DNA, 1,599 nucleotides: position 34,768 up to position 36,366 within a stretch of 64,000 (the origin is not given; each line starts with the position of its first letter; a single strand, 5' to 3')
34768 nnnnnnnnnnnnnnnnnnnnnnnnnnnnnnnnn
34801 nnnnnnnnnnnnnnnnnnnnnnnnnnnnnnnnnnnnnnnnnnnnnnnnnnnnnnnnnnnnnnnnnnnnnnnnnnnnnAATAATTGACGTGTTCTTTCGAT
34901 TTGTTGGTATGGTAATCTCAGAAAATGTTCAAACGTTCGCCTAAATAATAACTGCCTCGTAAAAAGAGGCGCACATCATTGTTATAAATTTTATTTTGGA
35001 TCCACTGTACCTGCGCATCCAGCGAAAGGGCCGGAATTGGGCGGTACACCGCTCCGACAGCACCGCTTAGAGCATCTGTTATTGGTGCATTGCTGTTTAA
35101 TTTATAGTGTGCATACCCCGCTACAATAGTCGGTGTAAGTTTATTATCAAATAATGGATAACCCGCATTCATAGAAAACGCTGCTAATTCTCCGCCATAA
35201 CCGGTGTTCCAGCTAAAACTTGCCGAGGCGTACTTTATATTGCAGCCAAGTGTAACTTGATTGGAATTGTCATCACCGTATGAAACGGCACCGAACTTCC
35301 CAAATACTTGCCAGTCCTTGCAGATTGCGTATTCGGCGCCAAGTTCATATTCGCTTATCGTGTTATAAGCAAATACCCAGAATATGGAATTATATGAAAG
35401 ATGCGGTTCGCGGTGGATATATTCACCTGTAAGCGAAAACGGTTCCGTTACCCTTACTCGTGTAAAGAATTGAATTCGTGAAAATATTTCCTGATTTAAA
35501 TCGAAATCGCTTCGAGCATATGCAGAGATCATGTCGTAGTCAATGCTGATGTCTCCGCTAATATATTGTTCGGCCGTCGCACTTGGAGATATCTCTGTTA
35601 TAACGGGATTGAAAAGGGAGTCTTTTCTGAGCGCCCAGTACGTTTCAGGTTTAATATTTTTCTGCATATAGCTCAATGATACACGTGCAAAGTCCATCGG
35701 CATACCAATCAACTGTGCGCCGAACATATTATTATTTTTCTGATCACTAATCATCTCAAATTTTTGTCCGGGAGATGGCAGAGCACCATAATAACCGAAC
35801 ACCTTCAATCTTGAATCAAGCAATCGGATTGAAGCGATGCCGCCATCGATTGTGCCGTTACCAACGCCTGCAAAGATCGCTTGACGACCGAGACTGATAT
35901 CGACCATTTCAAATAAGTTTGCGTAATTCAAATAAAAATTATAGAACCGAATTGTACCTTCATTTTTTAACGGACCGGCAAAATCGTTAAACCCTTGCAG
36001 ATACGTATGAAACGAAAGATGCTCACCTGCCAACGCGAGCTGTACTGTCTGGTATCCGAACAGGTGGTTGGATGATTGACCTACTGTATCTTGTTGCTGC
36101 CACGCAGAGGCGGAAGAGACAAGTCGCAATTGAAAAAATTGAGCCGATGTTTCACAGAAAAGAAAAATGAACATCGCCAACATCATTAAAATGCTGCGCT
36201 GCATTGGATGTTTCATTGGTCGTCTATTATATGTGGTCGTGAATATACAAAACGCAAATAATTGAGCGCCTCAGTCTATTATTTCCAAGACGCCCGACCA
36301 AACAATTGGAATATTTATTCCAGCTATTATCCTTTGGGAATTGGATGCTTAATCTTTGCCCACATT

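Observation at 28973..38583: Contiguous gene set resembling a complete porin-cytochrome extracellular electron transfer conduit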

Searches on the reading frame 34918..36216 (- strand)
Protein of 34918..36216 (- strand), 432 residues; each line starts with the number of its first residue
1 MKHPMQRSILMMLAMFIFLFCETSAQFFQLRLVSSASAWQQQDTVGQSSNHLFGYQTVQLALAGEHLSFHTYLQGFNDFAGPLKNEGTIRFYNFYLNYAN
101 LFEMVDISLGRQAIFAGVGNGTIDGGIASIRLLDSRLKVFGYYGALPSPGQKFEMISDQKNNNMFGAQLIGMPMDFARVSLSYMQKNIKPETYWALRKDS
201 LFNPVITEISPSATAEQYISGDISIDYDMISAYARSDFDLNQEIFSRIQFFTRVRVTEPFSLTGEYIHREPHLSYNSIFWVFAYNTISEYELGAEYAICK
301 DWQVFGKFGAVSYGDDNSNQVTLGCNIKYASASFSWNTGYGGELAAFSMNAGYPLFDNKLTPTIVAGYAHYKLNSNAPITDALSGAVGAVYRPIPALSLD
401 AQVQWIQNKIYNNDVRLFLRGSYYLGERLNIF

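Call 4: search_protein_families(library=pfam, proteins=[window:34918-36216:-], max_evalue=0.1)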
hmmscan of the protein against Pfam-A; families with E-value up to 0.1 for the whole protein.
window:34918-36216:- (432 aa): 1 family
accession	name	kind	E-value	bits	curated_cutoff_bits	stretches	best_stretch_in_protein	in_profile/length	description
PF13505.12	OMP_b-brl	-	0.00036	21.2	28.7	0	221-325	74-171/175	Outer membrane protein beta-barrel domain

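Call 5: search_protein_families(library=ncbifam, proteins=[window:34918-36216:-], max_evalue=0.1)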
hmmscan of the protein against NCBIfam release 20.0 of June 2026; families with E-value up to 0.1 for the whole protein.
window:34918-36216:- (432 aa): 0 families

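Call 8: find_homologous_proteins(query=window:34918-36216:-)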
Query window:34918-36216:- (432 aa): 274 proteins with E <= 0.001 among 5380 candidates; the best 120 are listed.
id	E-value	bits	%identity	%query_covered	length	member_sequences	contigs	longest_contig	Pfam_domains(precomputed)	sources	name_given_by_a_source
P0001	4.0e-282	954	100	97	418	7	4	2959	-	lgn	-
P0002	2.1e-258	876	88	100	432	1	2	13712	-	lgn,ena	-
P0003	6.2e-257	871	87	100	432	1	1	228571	PF13609.13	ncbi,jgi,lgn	ncbi:MAG: hypothetical protein ABR936_02080 [Bacteroidota bacterium]|jgi:hypothetical protein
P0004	1.3e-256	870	87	100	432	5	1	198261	-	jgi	jgi:hypothetical protein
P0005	6.8e-254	861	86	100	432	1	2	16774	PF13505.13,PF13609.13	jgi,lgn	jgi:hypothetical protein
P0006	8.7e-254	860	85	100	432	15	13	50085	-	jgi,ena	jgi:hypothetical protein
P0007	7.4e-253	857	84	100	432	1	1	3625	-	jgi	jgi:hypothetical protein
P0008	1.6e-252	856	87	97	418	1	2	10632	PF13609.13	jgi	jgi:hypothetical protein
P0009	6.6e-252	854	85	100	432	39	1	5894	-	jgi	jgi:hypothetical protein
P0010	3.7e-247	839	86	97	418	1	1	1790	-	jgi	jgi:hypothetical protein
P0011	6.9e-246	834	86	97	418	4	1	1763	-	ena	-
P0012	1.4e-245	833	83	100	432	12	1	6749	-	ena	-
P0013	6.7e-245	831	82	100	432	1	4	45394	-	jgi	jgi:hypothetical protein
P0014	2.0e-242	823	81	100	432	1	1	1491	-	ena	-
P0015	8.7e-237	804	84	93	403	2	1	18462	-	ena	-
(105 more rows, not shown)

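Call 9: find_related_loci(query=window:34918-36216:-, collection=genome_contigs, flank=10000)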
Query window:34918-36216:- (432 aa) in genome_contigs; peptide patterns used: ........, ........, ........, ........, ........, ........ (x = any residue, [..] = any of these).
210 stretches matched a pattern; 36 encode a relative of the query (tblastn E <= 1e-3); 35 distinct loci.
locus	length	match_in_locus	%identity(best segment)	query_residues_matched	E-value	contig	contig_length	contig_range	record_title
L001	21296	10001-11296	87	1-432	0e+0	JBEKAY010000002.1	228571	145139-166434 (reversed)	MAG: Bacteroidota bacterium isolate SPRUCE 123 SPRUCE_123_2, whole genome shotgun sequence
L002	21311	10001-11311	76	3-432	0e+0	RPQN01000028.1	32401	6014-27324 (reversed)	MAG: Ignavibacteriae bacterium isolate metabat2.334 metabat2.334_Contig_542729, whole genome shotgun sequence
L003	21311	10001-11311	75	1-432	0e+0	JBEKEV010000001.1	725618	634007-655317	MAG: Bacteroidota bacterium isolate SPRUCE 214 SPRUCE_214_1, whole genome shotgun sequence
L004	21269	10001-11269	75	10-432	0e+0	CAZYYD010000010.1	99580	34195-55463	MAG TPA_asm: uncultured Ignavibacteriaceae bacterium isolate SRP178699_co1_24 genome assembly, contig: NODE_126_length_9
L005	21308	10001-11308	74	1-432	0e+0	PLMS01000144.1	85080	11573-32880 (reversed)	MAG: Ignavibacteriae bacterium isolate fen_1299 73.20120800_E2X.46_contig_912, whole genome shotgun sequence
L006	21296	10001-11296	87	1-432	0e+0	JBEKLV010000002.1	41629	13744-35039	MAG: Bacteroidota bacterium isolate SPRUCE 379 SPRUCE_379_2, whole genome shotgun sequence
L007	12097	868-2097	62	25-432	4e-179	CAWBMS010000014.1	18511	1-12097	MAG: Ignavibacteriota bacterium isolate MFD01476.bin.2.45 genome assembly, contig: contig_7156, whole genome shotgun seq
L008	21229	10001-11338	57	1-432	7e-169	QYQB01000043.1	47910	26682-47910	MAG: bacterium isolate PowLak16_MAG13 c_000000133897, whole genome shotgun sequence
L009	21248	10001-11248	58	26-432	2e-168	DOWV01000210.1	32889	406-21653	MAG TPA_asm: Bacteroidetes bacterium isolate UBA9647 contig_38765, whole genome shotgun sequence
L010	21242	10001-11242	60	21-432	6e-168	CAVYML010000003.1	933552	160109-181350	MAG: Ignavibacteriota bacterium isolate MFD01231.bin.1.4 genome assembly, contig: contig_12174, whole genome shotgun seq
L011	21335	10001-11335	58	5-432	5e-168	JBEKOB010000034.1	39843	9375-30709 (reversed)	MAG: Bacteroidota bacterium isolate SPRUCE 430 SPRUCE_430_34, whole genome shotgun sequence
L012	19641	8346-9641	57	5-432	9e-167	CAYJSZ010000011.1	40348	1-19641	MAG TPA_asm: uncultured Ignavibacteriaceae bacterium isolate ERP125453_co1_265 genome assembly, contig: NODE_747_length_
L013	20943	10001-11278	61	9-432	0e+0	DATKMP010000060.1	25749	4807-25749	MAG TPA_asm: Bacteroidota bacterium isolate SMAG_U14714 k141_2758522, whole genome shotgun sequence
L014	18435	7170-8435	58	21-432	3e-166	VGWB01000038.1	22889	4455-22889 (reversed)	MAG: Ignavibacteria bacterium isolate M_DeepCast_400m_m2_062 M_DeepCast_400m_m2_062_Ga0194112_10003224, whole genome sho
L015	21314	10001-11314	57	5-432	2e-165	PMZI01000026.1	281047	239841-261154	MAG: Ignavibacteriae bacterium isolate fen_1268 73.20110800_E3D.28_contig_1867, whole genome shotgun sequence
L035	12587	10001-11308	52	1-432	7e-146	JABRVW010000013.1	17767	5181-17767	MAG: Ignavibacterium sp. isolate MAG-04r c_000000000708, whole genome shotgun sequence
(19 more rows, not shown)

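Call 34: predict_structure(alignment_id=A1)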
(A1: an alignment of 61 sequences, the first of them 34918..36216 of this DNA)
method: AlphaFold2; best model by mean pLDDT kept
length: 432 residues; sequences in the alignment: 61
mean_pLDDT: 83.6   pTM: 0.71
mean pLDDT of the five models: 83.6, 83.3, 80.4, 78.4, 73.0
residues with pLDDT >= 90: 195; 70-90: 174; 50-70: 47; < 50: 16
segments of 3 or more residues with pLDDT < 50: 21-23, 274-285
pLDDT, mean of each block of 10 residues (from residue 1): 67 71 65 88 68 88 87 84 68 91 91 86 93 90 89 79 93 94 89 69 74 79 94 94 89 90 91 43 60 90 93 81 94 90 89 93 93 83 92 92 83 83 83 56
secondary structure, 60 per line:
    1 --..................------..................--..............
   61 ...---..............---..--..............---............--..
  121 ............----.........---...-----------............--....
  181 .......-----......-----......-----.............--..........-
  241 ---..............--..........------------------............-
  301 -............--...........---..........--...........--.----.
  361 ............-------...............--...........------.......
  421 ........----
elements in order: H3-20 E27-44 E47-63 E67-80 E88-101 E105-116 E119-132 E137-145 E163-174 E177-187 E193-198 E204-209 E215-227 E230-239 E244-257 E260-269 E288-299 E302-313 E316-326 E330-339 E342-352 E360-372 E380-394 E397-407 E414-428

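Call 37: search_solved_structures(query=A1, max_evalue=10)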
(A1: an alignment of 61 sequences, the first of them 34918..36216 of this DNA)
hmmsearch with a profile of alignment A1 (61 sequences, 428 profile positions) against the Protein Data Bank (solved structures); distinct sequences matched with E-value up to 10: 7.
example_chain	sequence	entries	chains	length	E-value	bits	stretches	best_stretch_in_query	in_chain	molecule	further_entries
3pos_A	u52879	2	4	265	0.17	14.4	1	136-212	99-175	Calreticulin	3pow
5lk5_A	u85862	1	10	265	0.17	14.4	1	136-212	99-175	Calreticulin,Calreticulin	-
7qpd_C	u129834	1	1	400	0.33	13.5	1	136-212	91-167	Calreticulin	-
8tzo_C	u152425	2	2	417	0.35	13.4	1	136-212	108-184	Calreticulin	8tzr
6eny_G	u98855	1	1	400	0.39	13.2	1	136-212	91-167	Calreticulin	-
3o0v_A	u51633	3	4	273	0.51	12.8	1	136-212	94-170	Calreticulin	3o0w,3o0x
3rg0_A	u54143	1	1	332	0.82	12.2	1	136-212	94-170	Calreticulin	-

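Call 47: search_protein_families(library=pfam, proteins=[L008:3012-3752:+, L008:3697-4494:+, L008:4491-5726:+, L008:5818-6276:+, L008:6273-7352:+, L008:7058-8821:+, L008:16422-17255:-, L003:2274-4571:+], max_evalue=0.001)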
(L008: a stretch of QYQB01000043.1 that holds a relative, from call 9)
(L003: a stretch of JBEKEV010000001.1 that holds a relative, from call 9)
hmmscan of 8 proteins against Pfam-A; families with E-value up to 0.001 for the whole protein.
L008:3012-3752:+ (246 aa): 4 families
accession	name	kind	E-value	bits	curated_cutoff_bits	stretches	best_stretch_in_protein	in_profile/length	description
PF14522.11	Cytochrome_C7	-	7.3e-13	48.6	24.8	2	111-162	15-66/67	Cytochrome c7 and related cytochrome c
PF14537.11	Cytochrom_c3_2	-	1.7e-09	38.5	25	0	63-162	8-78/79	Cytochrome c3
PF02085.21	Cytochrom_CIII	-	4.9e-08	33.7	22.9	1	79-162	28-101/101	Class III cytochrome C family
PF09699.15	Paired_CXXCH_1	-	8.5e-07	29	20.6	0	83-117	8-37/41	Doubled CXXCH motif (Paired_CXXCH_1)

L008:3697-4494:+ (265 aa): 14 families
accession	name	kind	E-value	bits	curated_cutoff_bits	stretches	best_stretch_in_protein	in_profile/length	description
PF13247.11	Fer4_11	-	1.4e-27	96.3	26.2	1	131-225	3-99/100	4Fe-4S dicluster domain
PF12838.12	Fer4_7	-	1e-16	61.6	27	3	68-154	1-52/52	4Fe-4S dicluster domain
PF13237.11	Fer4_10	-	3.6e-15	56.1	25.5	3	164-217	3-53/53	4Fe-4S dicluster domain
PF00037.32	Fer4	-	4.9e-14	51.9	21.1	2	164-185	2-23/24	4Fe-4S binding domain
PF13187.11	Fer4_9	-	3.6e-13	49.8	27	3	169-220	1-51/52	4Fe-4S dicluster domain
PF12837.12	Fer4_6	-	1.4e-12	47.3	25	2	162-184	1-23/24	4Fe-4S binding domain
PF12797.12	Fer4_2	-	1.2e-09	38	24.5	2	162-182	2-22/22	4Fe-4S binding domain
PF25160.1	LdpA_Fe-S-bd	-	1e-08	35.3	27.6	1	140-183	4-41/49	LdpA Fe-S cluster-binding domain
PF12798.12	Fer4_3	-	2.8e-08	34.4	27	0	170-184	1-15/15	4Fe-4S binding domain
PF13183.11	Fer4_8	-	7.1e-07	30.1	27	1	66-153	2-67/68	4Fe-4S dicluster domain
PF13484.11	Fer4_16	-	5.9e-06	27.4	30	0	169-195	1-27/66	4Fe-4S double cluster binding domain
PF14697.11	Fer4_21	-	9.4e-06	26.1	35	0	137-182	7-53/59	4Fe-4S dicluster domain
PF13534.11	Fer4_17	-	9.1e-05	23.4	22.2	0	68-89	1-22/61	4Fe-4S dicluster domain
PF12800.12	Fer4_4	-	0.00052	20.6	24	0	67-80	2-15/17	4Fe-4S binding domain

L008:4491-5726:+ (411 aa): 1 family
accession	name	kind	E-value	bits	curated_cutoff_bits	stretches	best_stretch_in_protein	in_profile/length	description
PF03916.19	NrfD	-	1.6e-41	143.4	25.8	1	26-348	8-311/313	Polysulphide reductase, NrfD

L008:5818-6276:+ (152 aa): 2 families
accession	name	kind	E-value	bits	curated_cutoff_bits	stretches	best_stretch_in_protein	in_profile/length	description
PF00355.32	Rieske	-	2.7e-12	46.9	20.3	1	55-137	4-87/88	Rieske [2Fe-2S] domain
PF25471.1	TM_PetC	-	0.00059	20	37.1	1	14-47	9-42/48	Iron-sulfur subunit PetC transmembrane anchor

L008:6273-7352:+ (359 aa): 3 families
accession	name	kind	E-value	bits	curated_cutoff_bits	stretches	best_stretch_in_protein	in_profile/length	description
PF00033.24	Cytochrome_B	-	1.3e-48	165.8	27.2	1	35-215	10-189/189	Cytochrome b/b6/petB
PF13631.11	Cytochrom_B_N_2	-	2.4e-42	145.2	27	1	97-265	2-166/169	Cytochrome b(N-terminal)/b6/petB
PF00032.22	Cytochrom_B_C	-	1.1e-11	45.3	20.7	1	274-356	6-82/102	Cytochrome b(C-terminal)/b6/petD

L008:7058-8821:+ (587 aa): 6 families
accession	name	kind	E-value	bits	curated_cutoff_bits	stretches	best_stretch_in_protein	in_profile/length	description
PF14537.11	Cytochrom_c3_2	-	1.8e-16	60.8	25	2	144-264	1-78/79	Cytochrome c3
PF14522.11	Cytochrome_C7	-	8.9e-14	51.5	24.8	0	330-400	14-66/67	Cytochrome c7 and related cytochrome c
PF09699.15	Paired_CXXCH_1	-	1.2e-13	50.9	20.6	1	423-456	8-39/41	Doubled CXXCH motif (Paired_CXXCH_1)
PF00684.25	DnaJ_CXXCXGXG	-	4.9e-10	40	32.7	0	291-343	6-55/65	DnaJ central domain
PF02335.20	Cytochrom_C552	-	0.00057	19.4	24.1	1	138-199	233-289/438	Cytochrome c552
PF22678.1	Cytochrom_c_NrfB-like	-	0.00085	20.2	27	1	118-167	29-76/89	Cytochrome c-type protein NrfB-like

L008:16422-17255:- (277 aa): 2 families
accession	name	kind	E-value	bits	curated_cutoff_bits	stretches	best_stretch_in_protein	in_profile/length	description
PF00072.30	Response_reg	-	5.9e-23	81.6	30.2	1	48-152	1-101/111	Response regulator receiver domain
PF00512.31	HisKA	-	7.9e-05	23.1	26.9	1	191-249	4-60/66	His Kinase A (phospho-acceptor) domain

L003:2274-4571:+ (765 aa): 6 families
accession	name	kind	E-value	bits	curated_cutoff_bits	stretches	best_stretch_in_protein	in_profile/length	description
PF14522.11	Cytochrome_C7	-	2.3e-17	63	24.8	0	58-127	12-67/67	Cytochrome c7 and related cytochrome c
PF01292.26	Ni_hydr_CYTB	-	9e-16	58.6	30.1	1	522-704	2-166/179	Prokaryotic cytochrome b561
PF14537.11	Cytochrom_c3_2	-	1.7e-13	51.3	25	1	97-186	7-79/79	Cytochrome c3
PF09699.15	Paired_CXXCH_1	-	3.5e-12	46.2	20.6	1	152-189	8-40/41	Doubled CXXCH motif (Paired_CXXCH_1)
PF14358.11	DUF4405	-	1.8e-05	25.6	26.7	0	531-591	4-65/66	Domain of unknown function (DUF4405)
PF22678.1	Cytochrom_c_NrfB-like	-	0.00053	20.9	27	0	62-137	1-76/89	Cytochrome c-type protein NrfB-like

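Call 68: search_protein_representatives(alignment_id=A1)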
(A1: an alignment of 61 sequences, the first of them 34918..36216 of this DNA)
Query: 61 sequences, 428 profile positions. Proteins with E-value up to 0.001 (for the whole library): 406; up to 1e-10: 266; up to 1e-30: 106. The best 150 are listed.
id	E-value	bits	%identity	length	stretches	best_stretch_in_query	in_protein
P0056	1.7e-215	732.7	-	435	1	5-428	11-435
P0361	2.3e-170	584.1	-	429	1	1-428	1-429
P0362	2.7e-127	442.1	-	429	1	1-428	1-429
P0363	2.0e-125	436.0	-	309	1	5-310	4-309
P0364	2.6e-122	425.7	-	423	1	5-425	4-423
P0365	1.8e-121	423.0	-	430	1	3-419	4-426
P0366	1.3e-118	413.5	-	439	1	5-424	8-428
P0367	2.6e-116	405.9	-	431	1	2-427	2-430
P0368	4.3e-113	395.3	-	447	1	7-428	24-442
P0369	3.2e-110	385.8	-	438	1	6-426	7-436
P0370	1.3e-109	383.9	-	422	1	9-427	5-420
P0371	1.3e-107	377.2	-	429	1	4-427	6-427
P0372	3.8e-107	375.7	-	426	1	1-427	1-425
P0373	9.3e-104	364.6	-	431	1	4-427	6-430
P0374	1.3e-101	357.5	-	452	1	6-427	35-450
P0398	6.0e-68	246.6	-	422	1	8-423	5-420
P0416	1.3e-52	196.1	-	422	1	3-420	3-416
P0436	2.6e-44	168.7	-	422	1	4-423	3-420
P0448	6.3e-39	151.0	-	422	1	3-421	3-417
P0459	2.8e-33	132.4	-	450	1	9-420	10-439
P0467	2.2e-30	122.8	-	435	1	7-421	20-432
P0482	7.0e-27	111.3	-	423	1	10-421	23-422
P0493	1.1e-24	104.0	-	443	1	16-421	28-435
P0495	2.5e-24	102.9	-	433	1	6-421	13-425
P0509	1.2e-21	94.1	-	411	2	211-418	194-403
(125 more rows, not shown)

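Call 69: list_cluster_members(proteins=[P0398, P0416, P0436, P0448, P0459, P0467, P0482, P0493, P0495, P0509])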
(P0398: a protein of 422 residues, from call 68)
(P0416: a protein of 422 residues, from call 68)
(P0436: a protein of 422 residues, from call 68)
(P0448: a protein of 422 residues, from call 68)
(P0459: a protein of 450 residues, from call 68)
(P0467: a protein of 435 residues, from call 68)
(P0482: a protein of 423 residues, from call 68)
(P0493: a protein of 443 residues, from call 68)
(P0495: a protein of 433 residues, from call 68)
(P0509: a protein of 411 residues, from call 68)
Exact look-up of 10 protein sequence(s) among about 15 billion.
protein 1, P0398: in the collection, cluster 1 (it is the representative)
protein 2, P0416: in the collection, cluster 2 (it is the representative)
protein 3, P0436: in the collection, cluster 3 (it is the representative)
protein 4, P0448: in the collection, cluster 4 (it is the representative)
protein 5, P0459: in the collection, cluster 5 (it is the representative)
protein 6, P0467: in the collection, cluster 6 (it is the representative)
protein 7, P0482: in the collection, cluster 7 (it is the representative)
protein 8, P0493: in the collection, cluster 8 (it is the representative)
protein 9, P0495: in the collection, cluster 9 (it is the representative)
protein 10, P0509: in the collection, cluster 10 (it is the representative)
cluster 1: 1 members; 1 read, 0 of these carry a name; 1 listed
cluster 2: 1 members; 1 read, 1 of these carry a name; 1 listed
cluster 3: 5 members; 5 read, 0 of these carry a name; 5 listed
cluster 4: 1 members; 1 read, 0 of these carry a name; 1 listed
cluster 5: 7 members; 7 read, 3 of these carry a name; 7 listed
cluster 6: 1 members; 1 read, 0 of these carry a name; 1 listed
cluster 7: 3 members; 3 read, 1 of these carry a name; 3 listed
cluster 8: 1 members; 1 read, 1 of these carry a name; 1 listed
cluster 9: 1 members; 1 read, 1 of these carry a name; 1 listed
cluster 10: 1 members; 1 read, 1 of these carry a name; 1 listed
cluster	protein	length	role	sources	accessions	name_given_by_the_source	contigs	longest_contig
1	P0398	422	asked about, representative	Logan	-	-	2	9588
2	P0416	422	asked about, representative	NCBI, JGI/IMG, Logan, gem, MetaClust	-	hypothetical protein | \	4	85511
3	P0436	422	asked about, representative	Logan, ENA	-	-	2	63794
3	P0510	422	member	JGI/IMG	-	-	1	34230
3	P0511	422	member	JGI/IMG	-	-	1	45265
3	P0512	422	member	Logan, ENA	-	-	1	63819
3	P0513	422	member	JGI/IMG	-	-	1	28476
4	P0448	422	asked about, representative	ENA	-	-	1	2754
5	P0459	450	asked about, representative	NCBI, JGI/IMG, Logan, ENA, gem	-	-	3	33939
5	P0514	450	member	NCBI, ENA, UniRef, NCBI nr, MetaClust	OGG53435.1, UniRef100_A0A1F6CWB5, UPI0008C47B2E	MAG: hypothetical protein A3F84_12670 [Candidatus Handelsmanbacteria bacterium ... | Alginate export domain-containing protein n=1 Tax=Handelsmanbacteria sp. (strain ... | status=active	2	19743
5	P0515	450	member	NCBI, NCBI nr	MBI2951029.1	hypothetical protein HYY27_02990 [bacterium] | hypothetical protein [bacterium]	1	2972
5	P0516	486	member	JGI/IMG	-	hypothetical protein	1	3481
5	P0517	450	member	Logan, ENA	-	-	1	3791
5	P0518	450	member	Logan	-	-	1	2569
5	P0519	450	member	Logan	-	-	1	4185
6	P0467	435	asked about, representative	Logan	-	-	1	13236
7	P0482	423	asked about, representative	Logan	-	-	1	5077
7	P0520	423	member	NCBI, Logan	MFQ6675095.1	MAG: hypothetical protein ACE5LH_01995 [Fidelibacterota bacterium]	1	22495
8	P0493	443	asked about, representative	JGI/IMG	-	hypothetical protein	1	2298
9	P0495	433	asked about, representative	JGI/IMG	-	hypothetical protein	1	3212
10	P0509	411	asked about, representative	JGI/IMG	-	hypothetical protein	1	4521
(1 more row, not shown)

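Call 72: find_encoding_contigs(protein=P0520, flank=8000, max_places=2)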
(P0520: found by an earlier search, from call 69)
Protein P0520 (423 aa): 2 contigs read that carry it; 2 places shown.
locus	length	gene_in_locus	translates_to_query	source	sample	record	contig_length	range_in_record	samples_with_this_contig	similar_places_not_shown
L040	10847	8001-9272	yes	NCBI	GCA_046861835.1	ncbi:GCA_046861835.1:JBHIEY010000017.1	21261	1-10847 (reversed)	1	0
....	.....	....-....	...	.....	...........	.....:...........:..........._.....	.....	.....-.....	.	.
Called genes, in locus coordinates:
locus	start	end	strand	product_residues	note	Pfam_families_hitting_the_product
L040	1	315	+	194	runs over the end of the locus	PF14522:Cytochrome_C7 (faint), PF22113:Mtrc-MtrF_II-IV_dom (faint), PF13435:Cytochrome_C554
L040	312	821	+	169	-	PF02085:Cytochrom_CIII (weak), PF14537:Cytochrom_c3_2 (faint), PF14522:Cytochrome_C7 (weak)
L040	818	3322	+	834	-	PF04879:Molybdop_Fe4S4, PF00384:Molybdopterin, PF01568:Molydop_binding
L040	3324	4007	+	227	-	PF00037:Fer4 (weak), PF12797:Fer4_2, PF12837:Fer4_6 (faint), PF13187:Fer4_9 (faint), PF13237:Fer4_10 (faint), PF12838:Fer4_7, PF13183:Fer4_8 (weak), PF13247:Fer4_11, +4 more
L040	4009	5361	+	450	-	PF03916:NrfD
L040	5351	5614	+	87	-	-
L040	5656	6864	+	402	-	PF00034:Cytochrom_C (faint), PF13442:Cytochrome_CBB3 (faint)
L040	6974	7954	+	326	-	PF09459:EB_dh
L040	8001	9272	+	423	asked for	-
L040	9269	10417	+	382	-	PF14522:Cytochrome_C7 (faint), PF14537:Cytochrom_c3_2 (faint)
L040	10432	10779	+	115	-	-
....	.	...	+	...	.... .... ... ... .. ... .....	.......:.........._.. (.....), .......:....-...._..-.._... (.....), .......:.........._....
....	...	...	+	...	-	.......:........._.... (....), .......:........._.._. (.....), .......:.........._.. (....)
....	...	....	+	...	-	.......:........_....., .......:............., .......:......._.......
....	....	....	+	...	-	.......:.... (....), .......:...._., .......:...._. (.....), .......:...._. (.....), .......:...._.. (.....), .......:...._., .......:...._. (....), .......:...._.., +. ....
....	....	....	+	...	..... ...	-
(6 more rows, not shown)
